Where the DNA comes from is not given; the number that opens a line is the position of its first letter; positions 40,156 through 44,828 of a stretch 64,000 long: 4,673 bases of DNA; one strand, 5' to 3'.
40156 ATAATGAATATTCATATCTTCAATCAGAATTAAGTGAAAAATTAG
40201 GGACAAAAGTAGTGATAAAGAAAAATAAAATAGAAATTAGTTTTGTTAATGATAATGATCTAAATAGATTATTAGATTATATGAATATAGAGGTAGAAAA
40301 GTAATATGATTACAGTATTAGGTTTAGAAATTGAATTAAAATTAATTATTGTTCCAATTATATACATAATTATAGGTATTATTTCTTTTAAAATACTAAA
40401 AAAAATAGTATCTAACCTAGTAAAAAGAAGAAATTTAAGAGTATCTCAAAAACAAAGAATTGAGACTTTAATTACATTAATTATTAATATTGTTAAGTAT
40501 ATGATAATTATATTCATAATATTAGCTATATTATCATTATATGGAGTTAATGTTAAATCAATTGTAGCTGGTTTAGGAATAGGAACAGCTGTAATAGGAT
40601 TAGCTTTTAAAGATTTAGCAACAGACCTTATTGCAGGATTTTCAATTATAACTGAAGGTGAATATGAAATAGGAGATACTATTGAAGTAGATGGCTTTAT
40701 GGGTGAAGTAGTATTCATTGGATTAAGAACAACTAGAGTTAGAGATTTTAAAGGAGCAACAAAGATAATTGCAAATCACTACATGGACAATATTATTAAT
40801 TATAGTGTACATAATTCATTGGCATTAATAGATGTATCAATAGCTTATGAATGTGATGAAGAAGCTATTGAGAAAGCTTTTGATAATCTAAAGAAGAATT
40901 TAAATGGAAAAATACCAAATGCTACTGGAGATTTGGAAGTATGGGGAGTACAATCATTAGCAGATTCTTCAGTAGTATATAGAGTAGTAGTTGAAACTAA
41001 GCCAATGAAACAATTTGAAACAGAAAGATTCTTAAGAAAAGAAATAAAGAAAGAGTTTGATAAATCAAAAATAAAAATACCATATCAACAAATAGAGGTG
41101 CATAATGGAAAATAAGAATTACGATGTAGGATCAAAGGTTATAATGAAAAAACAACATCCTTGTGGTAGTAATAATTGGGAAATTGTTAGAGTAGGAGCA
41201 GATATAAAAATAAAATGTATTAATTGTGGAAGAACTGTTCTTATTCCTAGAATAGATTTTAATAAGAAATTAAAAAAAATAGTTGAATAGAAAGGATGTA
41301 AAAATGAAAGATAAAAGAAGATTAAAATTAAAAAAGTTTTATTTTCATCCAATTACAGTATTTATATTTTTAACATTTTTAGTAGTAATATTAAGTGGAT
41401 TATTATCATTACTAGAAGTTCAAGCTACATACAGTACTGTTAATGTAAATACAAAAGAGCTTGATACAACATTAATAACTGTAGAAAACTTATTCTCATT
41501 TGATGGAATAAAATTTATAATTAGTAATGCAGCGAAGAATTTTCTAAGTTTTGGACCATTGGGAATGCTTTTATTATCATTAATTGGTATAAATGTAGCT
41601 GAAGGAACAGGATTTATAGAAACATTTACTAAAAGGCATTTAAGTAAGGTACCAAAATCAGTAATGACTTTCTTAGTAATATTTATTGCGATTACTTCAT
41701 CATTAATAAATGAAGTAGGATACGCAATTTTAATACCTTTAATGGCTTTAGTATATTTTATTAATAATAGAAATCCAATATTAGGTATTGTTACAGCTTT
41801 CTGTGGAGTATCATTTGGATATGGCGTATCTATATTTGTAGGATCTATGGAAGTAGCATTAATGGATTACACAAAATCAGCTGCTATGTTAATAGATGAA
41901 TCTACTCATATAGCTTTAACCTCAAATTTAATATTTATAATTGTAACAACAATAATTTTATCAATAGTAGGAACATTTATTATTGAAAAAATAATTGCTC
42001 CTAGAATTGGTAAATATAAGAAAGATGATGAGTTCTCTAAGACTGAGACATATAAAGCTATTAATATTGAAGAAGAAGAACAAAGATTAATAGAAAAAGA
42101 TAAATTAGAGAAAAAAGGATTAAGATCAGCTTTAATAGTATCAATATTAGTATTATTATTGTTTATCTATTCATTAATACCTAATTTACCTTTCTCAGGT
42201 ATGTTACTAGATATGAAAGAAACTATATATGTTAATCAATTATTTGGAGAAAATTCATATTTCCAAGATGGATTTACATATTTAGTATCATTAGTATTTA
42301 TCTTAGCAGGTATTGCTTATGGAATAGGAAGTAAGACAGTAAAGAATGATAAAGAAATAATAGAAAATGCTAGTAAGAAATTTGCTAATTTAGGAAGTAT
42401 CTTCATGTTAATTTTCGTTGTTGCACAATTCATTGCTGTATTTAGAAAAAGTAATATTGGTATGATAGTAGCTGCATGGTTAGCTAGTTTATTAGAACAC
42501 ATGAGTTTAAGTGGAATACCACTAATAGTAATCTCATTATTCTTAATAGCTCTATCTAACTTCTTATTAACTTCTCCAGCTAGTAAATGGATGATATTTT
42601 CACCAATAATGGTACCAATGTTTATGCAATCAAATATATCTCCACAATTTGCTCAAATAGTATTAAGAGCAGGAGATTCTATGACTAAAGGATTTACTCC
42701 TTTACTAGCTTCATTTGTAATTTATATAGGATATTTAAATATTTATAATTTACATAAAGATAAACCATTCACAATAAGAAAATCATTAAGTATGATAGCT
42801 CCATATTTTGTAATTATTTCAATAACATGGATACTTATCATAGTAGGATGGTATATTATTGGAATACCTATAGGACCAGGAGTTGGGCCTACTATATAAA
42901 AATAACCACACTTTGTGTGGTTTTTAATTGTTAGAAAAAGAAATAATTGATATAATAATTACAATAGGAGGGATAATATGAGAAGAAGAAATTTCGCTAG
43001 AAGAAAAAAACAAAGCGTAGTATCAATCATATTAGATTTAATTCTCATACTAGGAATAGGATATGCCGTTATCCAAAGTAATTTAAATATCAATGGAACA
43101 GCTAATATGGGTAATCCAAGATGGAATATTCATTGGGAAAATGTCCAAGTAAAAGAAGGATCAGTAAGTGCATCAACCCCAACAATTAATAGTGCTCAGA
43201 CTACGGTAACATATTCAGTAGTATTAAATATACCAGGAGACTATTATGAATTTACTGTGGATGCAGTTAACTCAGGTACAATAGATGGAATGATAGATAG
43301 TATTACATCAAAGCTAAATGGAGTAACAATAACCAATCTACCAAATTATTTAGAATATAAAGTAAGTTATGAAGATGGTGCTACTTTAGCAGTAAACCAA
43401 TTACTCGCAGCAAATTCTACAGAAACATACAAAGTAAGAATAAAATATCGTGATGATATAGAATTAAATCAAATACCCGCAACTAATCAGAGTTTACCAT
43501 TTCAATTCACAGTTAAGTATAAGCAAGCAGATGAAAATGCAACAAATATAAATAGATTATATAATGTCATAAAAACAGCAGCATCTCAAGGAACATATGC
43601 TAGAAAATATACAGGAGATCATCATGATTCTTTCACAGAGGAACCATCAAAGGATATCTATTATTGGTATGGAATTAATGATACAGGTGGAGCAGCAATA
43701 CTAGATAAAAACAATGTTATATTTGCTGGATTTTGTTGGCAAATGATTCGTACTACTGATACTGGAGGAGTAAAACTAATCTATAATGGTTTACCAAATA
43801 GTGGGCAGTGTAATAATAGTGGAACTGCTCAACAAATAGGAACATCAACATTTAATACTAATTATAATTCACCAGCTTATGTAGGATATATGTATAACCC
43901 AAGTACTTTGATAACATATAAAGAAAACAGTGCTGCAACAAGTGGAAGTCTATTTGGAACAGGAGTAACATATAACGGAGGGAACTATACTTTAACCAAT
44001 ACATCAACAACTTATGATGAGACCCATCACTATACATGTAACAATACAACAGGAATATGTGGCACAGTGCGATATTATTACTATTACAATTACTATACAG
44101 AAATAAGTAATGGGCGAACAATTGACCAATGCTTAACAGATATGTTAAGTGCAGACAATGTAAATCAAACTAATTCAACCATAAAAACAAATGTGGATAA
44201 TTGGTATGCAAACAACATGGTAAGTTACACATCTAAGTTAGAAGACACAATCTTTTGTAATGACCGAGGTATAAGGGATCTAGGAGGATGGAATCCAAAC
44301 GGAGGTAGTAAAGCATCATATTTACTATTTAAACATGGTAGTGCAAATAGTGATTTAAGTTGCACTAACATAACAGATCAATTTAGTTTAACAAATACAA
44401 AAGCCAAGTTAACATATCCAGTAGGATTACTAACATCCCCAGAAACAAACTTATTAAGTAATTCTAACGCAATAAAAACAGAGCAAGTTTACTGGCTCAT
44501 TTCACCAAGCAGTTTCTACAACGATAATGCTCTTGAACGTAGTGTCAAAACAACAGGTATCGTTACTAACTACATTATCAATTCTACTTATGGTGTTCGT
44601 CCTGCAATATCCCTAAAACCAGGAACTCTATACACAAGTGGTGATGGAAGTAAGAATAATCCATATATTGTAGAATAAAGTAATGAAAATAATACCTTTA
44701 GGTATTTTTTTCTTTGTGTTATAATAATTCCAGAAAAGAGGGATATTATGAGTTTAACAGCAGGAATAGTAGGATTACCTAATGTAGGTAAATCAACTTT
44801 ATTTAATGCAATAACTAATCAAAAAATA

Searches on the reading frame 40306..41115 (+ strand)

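Call 6: search_protein_families(library=pfam, proteins=[window:40306-41115:+])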
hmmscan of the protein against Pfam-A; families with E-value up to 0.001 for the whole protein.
window:40306-41115:+ (269 aa): 3 families
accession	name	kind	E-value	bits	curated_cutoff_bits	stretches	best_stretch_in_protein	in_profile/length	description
PF00924.24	MS_channel_2nd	-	3.5e-16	59.5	20.2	1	103-167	1-67/68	Mechanosensitive ion channel, beta-domain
PF21088.3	MS_channel_1st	-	2e-09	37.7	23.1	1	61-102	1-42/42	Mechanosensitive ion channel, transmembrane helices 2/3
PF21082.3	MS_channel_3rd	-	1.1e-05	26.2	21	1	175-258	3-88/88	Mechanosensitive ion channel MscS, C-terminal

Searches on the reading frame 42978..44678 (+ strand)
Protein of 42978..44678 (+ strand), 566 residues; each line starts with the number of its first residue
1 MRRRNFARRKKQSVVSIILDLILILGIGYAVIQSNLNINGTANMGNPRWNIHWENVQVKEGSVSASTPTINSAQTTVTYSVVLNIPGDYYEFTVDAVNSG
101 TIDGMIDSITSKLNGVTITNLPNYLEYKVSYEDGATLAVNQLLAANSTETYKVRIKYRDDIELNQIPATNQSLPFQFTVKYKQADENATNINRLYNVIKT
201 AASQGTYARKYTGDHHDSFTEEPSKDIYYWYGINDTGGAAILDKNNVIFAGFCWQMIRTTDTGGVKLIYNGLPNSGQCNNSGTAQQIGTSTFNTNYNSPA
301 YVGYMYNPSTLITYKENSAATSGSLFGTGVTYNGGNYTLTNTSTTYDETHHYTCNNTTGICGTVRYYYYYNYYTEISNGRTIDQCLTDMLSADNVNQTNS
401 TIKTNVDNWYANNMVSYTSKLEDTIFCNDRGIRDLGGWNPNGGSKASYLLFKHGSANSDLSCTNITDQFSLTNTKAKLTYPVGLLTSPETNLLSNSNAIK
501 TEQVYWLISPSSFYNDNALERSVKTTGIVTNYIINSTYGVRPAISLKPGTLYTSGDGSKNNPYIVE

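Call 45: search_protein_families(library=pfam, proteins=[window:42978-44678:+])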
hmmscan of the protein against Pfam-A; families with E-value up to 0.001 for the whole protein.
window:42978-44678:+ (566 aa): 1 family
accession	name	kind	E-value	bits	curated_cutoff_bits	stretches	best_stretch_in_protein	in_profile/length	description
PF19789.6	DUF6273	-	0.00076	19.8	23.5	0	497-547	123-171/172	Domain of unknown function (DUF6273)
